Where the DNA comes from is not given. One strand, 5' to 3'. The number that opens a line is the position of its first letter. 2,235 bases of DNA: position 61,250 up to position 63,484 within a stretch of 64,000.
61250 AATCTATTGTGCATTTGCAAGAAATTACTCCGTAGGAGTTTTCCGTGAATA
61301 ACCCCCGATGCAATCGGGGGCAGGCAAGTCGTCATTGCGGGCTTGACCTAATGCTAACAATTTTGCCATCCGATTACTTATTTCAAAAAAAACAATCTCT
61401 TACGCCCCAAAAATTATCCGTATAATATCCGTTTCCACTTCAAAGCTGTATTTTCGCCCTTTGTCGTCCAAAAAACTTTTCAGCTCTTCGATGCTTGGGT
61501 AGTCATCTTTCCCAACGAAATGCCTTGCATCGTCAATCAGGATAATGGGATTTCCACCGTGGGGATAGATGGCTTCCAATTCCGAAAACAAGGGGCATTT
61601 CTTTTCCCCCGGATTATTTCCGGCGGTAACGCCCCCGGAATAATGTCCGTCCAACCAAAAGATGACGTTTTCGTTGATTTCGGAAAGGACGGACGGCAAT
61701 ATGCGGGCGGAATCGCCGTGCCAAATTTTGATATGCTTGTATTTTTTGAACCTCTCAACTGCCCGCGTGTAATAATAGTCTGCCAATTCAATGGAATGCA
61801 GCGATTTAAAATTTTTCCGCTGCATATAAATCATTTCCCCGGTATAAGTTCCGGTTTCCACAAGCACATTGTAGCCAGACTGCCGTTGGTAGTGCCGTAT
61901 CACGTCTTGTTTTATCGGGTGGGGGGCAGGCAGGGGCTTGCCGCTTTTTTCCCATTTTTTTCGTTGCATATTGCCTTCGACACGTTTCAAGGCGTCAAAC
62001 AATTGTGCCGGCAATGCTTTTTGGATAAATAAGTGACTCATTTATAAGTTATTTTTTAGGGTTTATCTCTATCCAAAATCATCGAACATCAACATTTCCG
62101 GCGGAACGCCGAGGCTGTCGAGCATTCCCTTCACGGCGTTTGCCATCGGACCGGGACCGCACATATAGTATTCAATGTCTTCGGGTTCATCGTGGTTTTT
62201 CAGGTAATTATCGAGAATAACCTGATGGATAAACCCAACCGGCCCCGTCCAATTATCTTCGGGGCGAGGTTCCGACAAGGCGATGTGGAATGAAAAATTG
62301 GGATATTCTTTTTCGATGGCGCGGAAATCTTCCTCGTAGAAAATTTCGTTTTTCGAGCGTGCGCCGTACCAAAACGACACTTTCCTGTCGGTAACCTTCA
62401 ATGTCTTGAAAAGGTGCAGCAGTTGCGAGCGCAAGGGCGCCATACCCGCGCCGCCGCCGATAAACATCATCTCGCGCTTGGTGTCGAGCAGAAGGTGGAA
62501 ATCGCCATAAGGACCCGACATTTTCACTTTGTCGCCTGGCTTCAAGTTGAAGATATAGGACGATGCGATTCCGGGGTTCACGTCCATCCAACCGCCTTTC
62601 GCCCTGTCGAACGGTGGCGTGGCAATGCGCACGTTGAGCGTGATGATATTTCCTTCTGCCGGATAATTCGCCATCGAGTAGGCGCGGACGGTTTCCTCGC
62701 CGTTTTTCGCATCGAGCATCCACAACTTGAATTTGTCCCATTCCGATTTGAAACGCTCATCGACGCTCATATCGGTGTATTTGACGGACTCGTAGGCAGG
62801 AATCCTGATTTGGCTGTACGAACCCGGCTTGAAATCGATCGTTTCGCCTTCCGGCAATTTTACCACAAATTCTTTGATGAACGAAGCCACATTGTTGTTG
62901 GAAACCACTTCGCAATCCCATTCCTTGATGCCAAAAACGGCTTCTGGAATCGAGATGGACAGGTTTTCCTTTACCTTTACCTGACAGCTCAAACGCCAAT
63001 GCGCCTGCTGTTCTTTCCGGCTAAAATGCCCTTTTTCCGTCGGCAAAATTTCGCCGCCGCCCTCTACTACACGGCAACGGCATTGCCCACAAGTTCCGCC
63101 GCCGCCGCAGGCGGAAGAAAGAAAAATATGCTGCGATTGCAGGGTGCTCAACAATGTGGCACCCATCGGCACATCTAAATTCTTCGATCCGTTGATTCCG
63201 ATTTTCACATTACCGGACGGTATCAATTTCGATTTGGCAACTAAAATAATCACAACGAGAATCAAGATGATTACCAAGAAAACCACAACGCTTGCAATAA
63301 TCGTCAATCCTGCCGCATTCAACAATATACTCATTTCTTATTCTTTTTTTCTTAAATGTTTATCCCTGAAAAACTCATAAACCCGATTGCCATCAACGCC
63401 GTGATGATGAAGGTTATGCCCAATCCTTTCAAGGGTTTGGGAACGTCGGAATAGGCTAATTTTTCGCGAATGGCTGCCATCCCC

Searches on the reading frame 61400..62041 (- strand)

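Call 7: search_protein_families(library=ncbifam, proteins=[window:61400-62041:-])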
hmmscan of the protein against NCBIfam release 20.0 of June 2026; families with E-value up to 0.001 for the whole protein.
window:61400-62041:- (213 aa): 0 families

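Call 55: search_protein_families(library=pfam, proteins=[window:61400-62041:-], max_evalue=0.01)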
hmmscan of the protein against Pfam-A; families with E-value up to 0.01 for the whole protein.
window:61400-62041:- (213 aa): 1 family
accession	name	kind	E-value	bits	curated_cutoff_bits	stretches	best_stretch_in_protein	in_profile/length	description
PF20553.4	Methyltransf_35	-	0.003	17.4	27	1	79-131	60-109/309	Putative O-methyltransferase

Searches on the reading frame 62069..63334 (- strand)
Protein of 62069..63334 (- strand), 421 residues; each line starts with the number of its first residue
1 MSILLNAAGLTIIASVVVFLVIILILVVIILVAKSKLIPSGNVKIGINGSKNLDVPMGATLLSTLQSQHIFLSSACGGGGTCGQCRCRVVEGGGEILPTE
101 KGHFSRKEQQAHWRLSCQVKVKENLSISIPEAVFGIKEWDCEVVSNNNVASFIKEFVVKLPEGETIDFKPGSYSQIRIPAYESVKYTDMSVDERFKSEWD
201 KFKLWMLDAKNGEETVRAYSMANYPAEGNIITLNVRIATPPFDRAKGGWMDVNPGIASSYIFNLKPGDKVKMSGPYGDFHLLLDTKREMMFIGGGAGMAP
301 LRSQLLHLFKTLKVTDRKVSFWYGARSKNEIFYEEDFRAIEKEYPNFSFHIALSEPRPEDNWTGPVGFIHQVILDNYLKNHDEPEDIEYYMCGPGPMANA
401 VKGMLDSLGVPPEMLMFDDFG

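Call 55: search_protein_families(library=pfam, proteins=[window:62069-63334:-], max_evalue=0.01)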
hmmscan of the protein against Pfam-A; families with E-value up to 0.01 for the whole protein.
window:62069-63334:- (421 aa): 3 families
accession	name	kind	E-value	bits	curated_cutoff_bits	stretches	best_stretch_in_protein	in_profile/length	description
PF00175.26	NAD_binding_1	-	1e-18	68.4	22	1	291-402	1-108/109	Oxidoreductase NAD-binding domain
PF00111.32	Fer2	-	3.6e-11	43.3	21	1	47-122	3-77/77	2Fe-2S iron-sulfur cluster binding domain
PF00970.30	FAD_binding_6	-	8e-10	39.4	21.1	1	208-280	39-98/99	Oxidoreductase FAD-binding domain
